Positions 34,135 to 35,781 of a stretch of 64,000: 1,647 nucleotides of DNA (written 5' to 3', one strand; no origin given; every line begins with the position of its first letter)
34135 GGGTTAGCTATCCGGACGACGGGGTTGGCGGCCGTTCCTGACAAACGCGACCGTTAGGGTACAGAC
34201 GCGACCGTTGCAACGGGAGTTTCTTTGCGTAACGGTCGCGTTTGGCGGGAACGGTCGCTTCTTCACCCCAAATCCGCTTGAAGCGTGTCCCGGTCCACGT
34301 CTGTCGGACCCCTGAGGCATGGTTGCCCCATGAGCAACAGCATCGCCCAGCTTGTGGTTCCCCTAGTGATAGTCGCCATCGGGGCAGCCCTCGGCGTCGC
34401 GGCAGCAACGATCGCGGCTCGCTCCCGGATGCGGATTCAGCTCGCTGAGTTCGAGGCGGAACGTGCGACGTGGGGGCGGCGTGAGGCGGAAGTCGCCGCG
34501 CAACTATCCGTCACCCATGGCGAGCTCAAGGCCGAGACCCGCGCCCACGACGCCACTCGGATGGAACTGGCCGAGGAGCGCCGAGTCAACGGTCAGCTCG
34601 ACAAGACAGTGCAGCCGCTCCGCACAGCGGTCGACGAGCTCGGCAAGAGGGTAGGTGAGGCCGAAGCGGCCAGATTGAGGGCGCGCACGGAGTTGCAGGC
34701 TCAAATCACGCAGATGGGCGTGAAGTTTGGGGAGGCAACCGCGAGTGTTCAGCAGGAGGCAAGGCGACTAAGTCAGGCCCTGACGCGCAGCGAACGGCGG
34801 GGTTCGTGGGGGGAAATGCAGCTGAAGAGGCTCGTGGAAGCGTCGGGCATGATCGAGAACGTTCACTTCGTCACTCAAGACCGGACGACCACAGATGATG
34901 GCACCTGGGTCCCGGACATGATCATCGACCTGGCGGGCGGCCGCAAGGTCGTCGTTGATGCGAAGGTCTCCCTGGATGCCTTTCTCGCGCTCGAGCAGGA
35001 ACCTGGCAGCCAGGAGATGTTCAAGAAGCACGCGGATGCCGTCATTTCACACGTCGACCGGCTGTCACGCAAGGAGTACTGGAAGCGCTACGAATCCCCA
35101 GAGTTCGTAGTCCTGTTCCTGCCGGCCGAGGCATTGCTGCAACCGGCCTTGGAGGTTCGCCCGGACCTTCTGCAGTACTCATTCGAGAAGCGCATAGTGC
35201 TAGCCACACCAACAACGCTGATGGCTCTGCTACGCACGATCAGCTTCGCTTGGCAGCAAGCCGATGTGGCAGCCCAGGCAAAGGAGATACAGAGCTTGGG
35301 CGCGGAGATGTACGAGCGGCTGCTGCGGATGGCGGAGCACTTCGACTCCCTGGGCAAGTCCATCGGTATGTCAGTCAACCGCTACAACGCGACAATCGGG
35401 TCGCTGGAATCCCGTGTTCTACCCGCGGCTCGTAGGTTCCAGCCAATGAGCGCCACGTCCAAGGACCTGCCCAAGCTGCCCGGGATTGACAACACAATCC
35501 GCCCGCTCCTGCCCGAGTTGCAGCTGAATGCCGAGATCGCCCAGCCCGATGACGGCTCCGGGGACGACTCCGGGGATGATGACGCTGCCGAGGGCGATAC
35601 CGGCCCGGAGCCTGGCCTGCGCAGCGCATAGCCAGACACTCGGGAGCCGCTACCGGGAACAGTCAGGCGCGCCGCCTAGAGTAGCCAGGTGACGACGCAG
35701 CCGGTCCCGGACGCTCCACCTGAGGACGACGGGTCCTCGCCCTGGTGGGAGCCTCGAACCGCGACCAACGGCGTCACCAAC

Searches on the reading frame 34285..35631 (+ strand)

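Call 38: search_protein_families(library=pfam, proteins=[window:34285-35631:+], max_evalue=0.001)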
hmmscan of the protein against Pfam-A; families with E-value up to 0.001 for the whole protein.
window:34285-35631:+ (448 aa): 1 family
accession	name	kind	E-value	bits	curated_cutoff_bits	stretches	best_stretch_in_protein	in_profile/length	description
PF02646.22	RmuC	-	7.7e-84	281.7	26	1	104-393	2-289/291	RmuC family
